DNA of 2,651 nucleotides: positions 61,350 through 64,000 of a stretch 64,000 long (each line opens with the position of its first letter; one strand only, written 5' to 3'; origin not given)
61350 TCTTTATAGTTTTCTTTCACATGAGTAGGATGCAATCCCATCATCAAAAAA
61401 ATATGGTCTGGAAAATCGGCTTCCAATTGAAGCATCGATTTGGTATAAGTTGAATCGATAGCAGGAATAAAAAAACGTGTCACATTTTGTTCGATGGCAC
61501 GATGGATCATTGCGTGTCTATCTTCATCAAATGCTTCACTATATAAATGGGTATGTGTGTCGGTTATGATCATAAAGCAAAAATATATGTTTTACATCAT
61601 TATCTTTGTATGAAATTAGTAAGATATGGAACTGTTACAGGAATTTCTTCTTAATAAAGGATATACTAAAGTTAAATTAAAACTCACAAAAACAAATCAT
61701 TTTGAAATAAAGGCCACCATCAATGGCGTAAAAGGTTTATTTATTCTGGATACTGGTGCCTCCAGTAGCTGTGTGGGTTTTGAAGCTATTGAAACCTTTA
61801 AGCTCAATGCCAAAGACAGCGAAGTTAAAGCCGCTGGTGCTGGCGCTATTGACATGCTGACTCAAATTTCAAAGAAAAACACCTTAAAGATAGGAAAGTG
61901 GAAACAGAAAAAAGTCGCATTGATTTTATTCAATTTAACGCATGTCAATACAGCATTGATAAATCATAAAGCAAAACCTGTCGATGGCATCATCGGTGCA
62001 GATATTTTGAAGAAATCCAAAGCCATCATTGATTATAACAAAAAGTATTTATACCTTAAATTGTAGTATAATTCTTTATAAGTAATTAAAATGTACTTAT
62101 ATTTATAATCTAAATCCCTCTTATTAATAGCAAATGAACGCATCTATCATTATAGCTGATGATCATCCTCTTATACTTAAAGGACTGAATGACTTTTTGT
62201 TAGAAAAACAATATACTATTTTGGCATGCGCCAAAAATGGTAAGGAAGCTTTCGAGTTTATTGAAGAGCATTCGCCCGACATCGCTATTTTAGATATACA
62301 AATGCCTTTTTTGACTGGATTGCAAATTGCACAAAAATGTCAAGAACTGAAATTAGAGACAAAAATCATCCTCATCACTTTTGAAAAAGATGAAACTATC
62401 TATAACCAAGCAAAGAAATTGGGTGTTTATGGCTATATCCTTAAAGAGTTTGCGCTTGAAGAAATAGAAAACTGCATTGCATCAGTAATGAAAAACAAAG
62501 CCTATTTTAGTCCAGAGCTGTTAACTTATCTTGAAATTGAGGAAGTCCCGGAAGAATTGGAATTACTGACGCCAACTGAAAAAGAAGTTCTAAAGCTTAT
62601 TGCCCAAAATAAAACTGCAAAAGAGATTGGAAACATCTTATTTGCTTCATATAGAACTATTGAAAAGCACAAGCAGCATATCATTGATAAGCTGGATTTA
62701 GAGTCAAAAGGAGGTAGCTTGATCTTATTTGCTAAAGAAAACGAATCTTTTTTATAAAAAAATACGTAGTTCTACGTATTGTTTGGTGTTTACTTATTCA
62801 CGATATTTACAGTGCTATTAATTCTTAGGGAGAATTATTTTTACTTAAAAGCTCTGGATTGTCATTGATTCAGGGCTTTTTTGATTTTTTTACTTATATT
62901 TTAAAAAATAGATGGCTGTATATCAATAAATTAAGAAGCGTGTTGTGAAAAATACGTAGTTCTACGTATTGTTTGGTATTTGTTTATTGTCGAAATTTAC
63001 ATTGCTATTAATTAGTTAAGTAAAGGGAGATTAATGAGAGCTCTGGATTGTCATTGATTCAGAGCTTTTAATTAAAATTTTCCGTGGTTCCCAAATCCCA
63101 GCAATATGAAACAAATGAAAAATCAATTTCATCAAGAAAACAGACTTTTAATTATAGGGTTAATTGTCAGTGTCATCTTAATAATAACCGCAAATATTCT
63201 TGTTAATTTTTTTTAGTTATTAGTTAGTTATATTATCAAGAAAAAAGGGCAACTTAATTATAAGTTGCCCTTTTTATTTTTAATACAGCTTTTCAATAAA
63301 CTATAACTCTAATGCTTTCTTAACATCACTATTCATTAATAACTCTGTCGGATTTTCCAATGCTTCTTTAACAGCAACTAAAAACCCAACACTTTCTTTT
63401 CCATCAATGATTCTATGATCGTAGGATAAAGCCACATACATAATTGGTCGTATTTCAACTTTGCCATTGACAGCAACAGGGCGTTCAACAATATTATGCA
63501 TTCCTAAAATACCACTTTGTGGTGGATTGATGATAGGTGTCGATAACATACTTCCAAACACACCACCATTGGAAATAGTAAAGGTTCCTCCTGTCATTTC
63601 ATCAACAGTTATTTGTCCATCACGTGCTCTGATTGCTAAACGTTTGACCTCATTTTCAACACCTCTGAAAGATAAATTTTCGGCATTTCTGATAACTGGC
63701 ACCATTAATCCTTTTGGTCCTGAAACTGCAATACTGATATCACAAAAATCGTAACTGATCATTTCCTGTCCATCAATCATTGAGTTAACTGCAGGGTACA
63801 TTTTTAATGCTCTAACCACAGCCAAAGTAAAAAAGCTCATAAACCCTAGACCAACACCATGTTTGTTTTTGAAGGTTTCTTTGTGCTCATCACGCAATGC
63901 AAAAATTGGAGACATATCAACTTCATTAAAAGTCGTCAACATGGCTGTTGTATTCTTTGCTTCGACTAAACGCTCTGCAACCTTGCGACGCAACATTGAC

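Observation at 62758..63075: Two tandem palindrome/conserved-block/terminator modules right after an orphan LuxR-type response regulator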

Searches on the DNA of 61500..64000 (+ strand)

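Call 3: search_rna_families(source=window, start=61500, end=64000, threshold=evalue, max_evalue=10, show_alignments=3)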
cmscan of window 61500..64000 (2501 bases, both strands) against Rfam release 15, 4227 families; matches with E-value up to 10: 10.
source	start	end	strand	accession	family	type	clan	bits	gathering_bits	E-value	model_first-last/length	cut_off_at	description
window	63242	63275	-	RF00084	CsrC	Gene; sRNA;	CL00106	22.9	61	0.00029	210-243/255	no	CsrC RNA family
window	63237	63319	-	RF02551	DapZ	Cis-reg;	-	21.2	56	1.3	1-78/78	no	ABC transporter regulator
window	63234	63317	-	RF02029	sraA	Gene; sRNA;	-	21.2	56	4.1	1-95/95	no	sraA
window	63215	63280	+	RF02551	DapZ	Cis-reg;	-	20.2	56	2.1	1-78/78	no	ABC transporter regulator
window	63232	63296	+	RF01808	MicX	Gene; sRNA;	-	19.9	75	0.19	1-194/194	no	MicX Vibrio cholerae sRNA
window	63023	63085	+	RF00797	mir-355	Gene; miRNA;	-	19.6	70.3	1.9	1-75/75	no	mir-355 microRNA precursor family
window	63006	63091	+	RF01724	SAM-Chlorobi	Cis-reg;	-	19.5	35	1.3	1-87/87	no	SAM-Chlorobi RNA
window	63203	63272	-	RF02527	SSRC38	Gene; sRNA;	-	18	80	4.4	1-166/166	no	Streptococcus sRNA SSRC38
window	62318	62401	-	RF01223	snR13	Gene; snRNA; snoRNA; CD-box;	CL00045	17.9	47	9.2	1-124/124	no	Small nucleolar RNA snR13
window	62362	62502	-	RF02694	RalA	Gene; sRNA;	-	13.7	170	8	1-179/179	no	RalR antitoxin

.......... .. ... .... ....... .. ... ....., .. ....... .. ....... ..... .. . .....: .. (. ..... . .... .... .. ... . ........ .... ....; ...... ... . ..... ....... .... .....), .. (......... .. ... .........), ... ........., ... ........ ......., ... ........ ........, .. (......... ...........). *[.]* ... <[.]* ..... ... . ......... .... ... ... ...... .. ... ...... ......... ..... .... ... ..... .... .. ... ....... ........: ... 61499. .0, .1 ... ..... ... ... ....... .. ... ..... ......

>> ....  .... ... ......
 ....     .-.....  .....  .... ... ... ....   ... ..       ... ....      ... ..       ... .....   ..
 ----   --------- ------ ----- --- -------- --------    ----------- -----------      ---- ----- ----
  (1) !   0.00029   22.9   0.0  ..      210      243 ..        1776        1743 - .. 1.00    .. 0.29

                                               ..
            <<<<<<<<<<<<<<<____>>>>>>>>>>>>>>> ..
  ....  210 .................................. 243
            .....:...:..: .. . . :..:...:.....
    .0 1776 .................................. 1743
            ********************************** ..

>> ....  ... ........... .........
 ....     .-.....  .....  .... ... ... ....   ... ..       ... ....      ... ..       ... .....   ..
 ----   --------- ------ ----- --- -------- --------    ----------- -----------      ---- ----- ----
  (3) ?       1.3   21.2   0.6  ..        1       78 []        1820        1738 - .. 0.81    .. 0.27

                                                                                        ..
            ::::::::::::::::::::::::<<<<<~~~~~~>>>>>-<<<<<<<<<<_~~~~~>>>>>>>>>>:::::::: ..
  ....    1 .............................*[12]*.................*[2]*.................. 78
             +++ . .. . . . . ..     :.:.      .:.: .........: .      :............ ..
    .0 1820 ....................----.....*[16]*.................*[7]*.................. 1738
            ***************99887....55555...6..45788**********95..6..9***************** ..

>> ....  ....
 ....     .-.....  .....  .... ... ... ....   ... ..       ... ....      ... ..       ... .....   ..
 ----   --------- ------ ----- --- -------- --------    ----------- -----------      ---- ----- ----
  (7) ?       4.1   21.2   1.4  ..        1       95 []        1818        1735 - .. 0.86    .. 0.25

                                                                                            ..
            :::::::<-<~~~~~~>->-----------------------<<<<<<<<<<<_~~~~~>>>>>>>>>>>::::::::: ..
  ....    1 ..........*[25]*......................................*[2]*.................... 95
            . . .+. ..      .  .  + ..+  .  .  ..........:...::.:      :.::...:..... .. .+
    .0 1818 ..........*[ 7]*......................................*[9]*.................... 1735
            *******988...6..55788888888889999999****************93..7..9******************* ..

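Call 49: build_rna_model(alignment_id=A2)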
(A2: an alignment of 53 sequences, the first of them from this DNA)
Model R1 built from alignment A2 (53 sequences, 96 columns); structure: RNAalifold consensus.
model positions 66; base pairs 12; branch points 0; effective number of sequences 8.62; information 0.85 bits per position. Calibrated on 0.2 Mb of random sequence (short: E-values are rough).
structure used (alignment columns):
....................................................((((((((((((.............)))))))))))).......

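Call 50: search_with_rna_model(model_id=R1, source=window, filters=off, max_evalue=10)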
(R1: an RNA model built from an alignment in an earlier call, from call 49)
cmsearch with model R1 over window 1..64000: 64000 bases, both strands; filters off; matches with E-value up to 10: 39.
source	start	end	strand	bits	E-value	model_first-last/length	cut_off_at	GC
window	62814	62880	+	72.2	7.9e-14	1-66/66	no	0.31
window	63004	63069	+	58.7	7.8e-11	1-66/66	no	0.33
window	57113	57177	-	30.3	0.00016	1-66/66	no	0.22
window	63242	63307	-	25.1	0.0024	1-66/66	no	0.24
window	63216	63274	+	24.3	0.0035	1-66/66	no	0.25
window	62847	62912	-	22.7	0.0079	1-66/66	no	0.24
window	54157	54206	+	19.2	0.048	1-66/66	no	0.18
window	10948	11011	+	19.1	0.05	1-66/66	no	0.3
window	8444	8502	+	18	0.087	1-66/66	no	0.29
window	57078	57146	+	17.1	0.14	1-66/66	no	0.23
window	54172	54215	-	16.7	0.17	24-66/66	no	0.14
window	47385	47424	+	15.9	0.26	25-66/66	no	0.3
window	16634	16669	-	14.8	0.44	31-66/66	no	0.33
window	44101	44175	+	14.5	0.52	1-66/66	no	0.29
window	63036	63083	-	13.9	0.72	20-66/66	no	0.33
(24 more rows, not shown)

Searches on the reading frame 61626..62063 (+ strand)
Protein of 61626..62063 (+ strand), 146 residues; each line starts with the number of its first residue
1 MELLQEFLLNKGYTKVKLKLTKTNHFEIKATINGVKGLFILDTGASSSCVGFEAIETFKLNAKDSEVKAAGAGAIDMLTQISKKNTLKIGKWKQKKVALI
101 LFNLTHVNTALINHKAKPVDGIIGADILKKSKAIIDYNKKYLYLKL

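Call 10: search_protein_families(library=ncbifam, proteins=[window:61626-62063:+], max_evalue=0.01)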
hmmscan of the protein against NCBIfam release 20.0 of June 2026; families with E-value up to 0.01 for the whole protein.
window:61626-62063:+ (146 aa): 2 families
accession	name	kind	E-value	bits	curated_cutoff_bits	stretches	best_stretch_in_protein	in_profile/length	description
TIGR02281.1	clan_AA_DTGA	subfamily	3.3e-06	27.3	57.95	1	16-111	2-98/121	TIGR02281 family clan AA aspartic protease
TIGR03698.1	clan_AA_DTGF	subfamily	0.00035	20.9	57.35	0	31-140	11-105/107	clan AA aspartic protease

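Call 11: search_protein_families(library=pfam, proteins=[window:61626-62063:+], max_evalue=0.01)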
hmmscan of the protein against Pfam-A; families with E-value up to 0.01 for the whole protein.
window:61626-62063:+ (146 aa): 3 families
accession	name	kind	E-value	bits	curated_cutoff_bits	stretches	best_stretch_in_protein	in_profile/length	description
PF13650.11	Asp_protease_2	-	5.1e-11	43.6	24.3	1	28-126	1-89/90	Aspartyl protease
PF13975.11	gag-asp_proteas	-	8.1e-08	33.2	28.2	1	28-129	1-91/92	gag-polyprotein putative aspartyl protease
PF00077.25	RVP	-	5.7e-06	27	20.7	1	28-134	7-99/101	Retroviral aspartyl protease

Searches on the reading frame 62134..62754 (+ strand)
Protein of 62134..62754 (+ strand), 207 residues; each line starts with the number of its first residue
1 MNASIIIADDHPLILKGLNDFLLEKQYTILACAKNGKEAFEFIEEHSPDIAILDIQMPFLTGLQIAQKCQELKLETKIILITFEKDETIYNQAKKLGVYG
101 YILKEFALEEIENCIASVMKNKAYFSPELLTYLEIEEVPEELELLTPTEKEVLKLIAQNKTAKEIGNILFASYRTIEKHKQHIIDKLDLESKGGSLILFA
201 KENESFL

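Call 10: search_protein_families(library=ncbifam, proteins=[window:62134-62754:+], max_evalue=0.01)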
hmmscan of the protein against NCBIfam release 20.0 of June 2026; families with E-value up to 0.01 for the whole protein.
window:62134-62754:+ (207 aa): 102 families (the best 25 are shown)
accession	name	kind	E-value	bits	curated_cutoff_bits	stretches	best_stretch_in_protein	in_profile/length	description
NF052445.1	RespRegMctR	equivalog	2.9e-34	118.3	300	1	4-203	3-202/205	two-component system response regulator MctR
NF011896.0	PRK15369.1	equivalog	3.2e-31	108.6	242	1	2-190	3-195/211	two component system response regulator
NF007935.0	PRK10651.1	equivalog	3.5e-29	101.5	250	1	3-194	7-205/216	two-component system response regulator NarL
NF007419.0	PRK09958.1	equivalog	8.3e-23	81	251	1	5-203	3-201/204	acid-sensing system DNA-binding response regulator EvgA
NF007708.0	PRK10403.1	equivalog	3.7e-22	78.8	343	1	4-202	8-211/215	nitrate/nitrite response regulator protein NarP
NF047785.1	respo_reg_MadR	equivalog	6.7e-22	77.9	300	1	5-193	3-197/209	MadR family response regulator transcription factor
NF007018.1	PRK09483.1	equivalog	9e-21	74.5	280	1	4-191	3-195/217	UvrY/SirA/GacA family response regulator transcription factor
NF007403.0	PRK09935.1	equivalog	1.1e-20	74.2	271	1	3-204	4-208/210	fimbria biosynthesis transcriptional regulator FimZ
TIGR02875.1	spore_0_A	equivalog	6.5e-19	68.2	200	1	4-122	4-125/262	sporulation transcription factor Spo0A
NF041367.1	CheY_Halo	equivalog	1e-16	61.3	200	1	5-118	1-113/114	chemotaxis protein CheY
NF006900.1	PRK09390.1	equivalog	3.5e-15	56.1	255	1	3-191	5-189/203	response regulator FixJ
NF008469.0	PRK11361.1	equivalog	5.4e-15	55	714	1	4-119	6-120/461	acetoacetate metabolism transcriptional regulator AtoC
NF040749.1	tetrathio_RR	equivalog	1.4e-14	54.3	290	1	19-191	15-180/191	tetrathionate respiration response regulator TtrR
NF052313.1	T9SS_RR_PorX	equivalog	2.7e-14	52.8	300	1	4-122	2-119/513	T9SS response regulator signal transducer PorX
NF007685.0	PRK10360.1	equivalog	7.8e-14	51.9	258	1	5-189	4-182/196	response regulator transcription factor UhpA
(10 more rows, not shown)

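Call 11: search_protein_families(library=pfam, proteins=[window:62134-62754:+], max_evalue=0.01)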
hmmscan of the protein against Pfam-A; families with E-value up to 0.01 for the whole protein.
window:62134-62754:+ (207 aa): 2 families
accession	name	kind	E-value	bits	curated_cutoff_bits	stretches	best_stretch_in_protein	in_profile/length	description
PF00072.30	Response_reg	-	1.9e-25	89.6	30.2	1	5-114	1-109/111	Response regulator receiver domain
PF00196.25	GerE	-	4.2e-12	45.9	23.5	1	144-192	2-50/57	Bacterial regulatory proteins, luxR family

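Call 17: find_related_loci(query=A1, collection=genome_contigs, flank=3000)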
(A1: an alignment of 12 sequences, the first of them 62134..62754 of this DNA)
Query A1 (207 aa) in genome_contigs; peptide patterns used: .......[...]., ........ (x = any residue, [..] = any of these).
599 stretches matched a pattern (row limit reached: there are more); 581 encode a relative of the query (tblastn E <= 1e-3); the best 80 are kept; 80 distinct loci.
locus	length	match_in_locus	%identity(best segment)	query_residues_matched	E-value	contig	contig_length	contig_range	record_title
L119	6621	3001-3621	76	1-207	5e-105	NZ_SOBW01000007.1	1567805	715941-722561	Gelidibacter sediminis strain DSM 28135 Ga0170425_101, whole genome shotgun sequence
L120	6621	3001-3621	78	1-207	9e-104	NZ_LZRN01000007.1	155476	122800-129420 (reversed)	Gelidibacter algens strain ACAM 536 contig00007, whole genome shotgun sequence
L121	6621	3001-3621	77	1-207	1e-101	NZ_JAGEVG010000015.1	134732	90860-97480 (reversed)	Gelidibacter pelagius strain DF109 scaffold_15_length=134733, whole genome shotgun sequence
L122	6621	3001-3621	74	1-207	7e-101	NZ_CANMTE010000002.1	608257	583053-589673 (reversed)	Uncultured Gelidibacter sp. isolate 2B1513.fasta NODE_2, whole genome shotgun sequence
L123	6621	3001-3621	75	1-207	5e-100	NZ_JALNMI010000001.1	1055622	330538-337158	Subsaxibacter sp. CAU 1640 contig1, whole genome shotgun sequence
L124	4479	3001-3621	73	1-207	5e-98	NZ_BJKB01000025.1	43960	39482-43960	Gelidibacter japonicus strain Bio7-1 Scaffold25, whole genome shotgun sequence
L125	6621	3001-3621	73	1-207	1e-97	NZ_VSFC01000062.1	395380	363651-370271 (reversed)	Formosa maritima strain 1494 scaffold59, whole genome shotgun sequence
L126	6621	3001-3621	73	1-207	2e-96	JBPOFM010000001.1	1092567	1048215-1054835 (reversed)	MAG: Aquaticitalea sp. isolate MAG_04 MAG_04_1, whole genome shotgun sequence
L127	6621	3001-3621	74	1-207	4e-96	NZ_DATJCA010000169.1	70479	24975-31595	MAG: Gelidibacter sp. isolate SMAG_U15369 k141_111901, whole genome shotgun sequence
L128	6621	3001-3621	72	1-207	3e-95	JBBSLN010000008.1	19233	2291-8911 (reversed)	MAG: Flavobacteriales bacterium isolate metawrap_LS4_67 metawrap_LS4_67_K_849607_L_19233_cov_16.8276, whole genome shotg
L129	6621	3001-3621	70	1-207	3e-95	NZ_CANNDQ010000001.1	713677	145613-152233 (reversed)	Uncultured Psychroserpens sp. isolate 14-3Z.fasta NODE_1, whole genome shotgun sequence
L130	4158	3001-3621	70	1-207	3e-95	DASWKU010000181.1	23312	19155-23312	MAG TPA_asm: Flavobacteriaceae bacterium isolate SMAG_U2930 k141_3063980, whole genome shotgun sequence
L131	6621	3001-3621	70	1-207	1e-94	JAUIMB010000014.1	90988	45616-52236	MAG: Bacteroidia bacterium isolate Co_bin.74 NODE_2290_length_90988_cov_2.098029, whole genome shotgun sequence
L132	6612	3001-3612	73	4-207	2e-94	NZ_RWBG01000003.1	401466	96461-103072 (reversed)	Mangrovimonas spongiae strain HN-E26 contig3, whole genome shotgun sequence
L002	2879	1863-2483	69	1-207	2e-96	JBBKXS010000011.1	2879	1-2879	MAG: Flavobacteriaceae bacterium isolate metabat_bins.129 k119_4226341, whole genome shotgun sequence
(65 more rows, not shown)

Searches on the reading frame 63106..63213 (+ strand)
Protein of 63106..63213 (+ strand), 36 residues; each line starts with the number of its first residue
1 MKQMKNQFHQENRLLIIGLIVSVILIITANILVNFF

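Call 10: search_protein_families(library=ncbifam, proteins=[window:63106-63213:+], max_evalue=0.01)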
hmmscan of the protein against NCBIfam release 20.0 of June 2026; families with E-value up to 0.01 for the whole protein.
window:63106-63213:+ (36 aa): 0 families

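Call 11: search_protein_families(library=pfam, proteins=[window:63106-63213:+], max_evalue=0.01)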
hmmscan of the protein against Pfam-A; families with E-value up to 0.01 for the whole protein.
window:63106-63213:+ (36 aa): 0 families

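Call 58: search_protein_representatives(protein=window:63106-63213:+)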
Query: 36 residues. Proteins with E-value up to 0.001 (for the whole library): 5; up to 1e-10: 0; up to 1e-30: 0. The best 5 are listed.
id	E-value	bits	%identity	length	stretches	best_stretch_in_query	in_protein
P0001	2.9e-06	41.6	72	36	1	1-36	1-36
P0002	3.4e-06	41.4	73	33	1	4-36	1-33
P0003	9.1e-05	37.2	64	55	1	1-36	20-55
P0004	9.4e-05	37.1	39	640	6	7-29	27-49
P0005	4.5e-04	35.1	65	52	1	3-36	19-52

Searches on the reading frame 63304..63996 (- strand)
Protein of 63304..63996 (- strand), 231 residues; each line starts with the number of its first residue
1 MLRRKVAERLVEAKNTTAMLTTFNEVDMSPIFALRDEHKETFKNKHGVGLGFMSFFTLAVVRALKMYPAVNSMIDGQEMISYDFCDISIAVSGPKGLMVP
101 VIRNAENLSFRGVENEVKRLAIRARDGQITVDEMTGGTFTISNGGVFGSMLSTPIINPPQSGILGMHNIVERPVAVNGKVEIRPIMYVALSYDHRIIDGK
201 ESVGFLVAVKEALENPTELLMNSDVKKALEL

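Call 70: search_protein_families(library=pfam, proteins=[window:63304-63996:-], max_evalue=0.001)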
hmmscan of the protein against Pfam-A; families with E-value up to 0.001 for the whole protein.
window:63304-63996:- (231 aa): 1 family
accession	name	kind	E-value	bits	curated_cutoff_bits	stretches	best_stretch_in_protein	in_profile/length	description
PF00198.28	2-oxoacid_dh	-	1.9e-78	263.5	23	1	2-221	12-232/232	2-oxoacid dehydrogenases acyltransferase (catalytic domain)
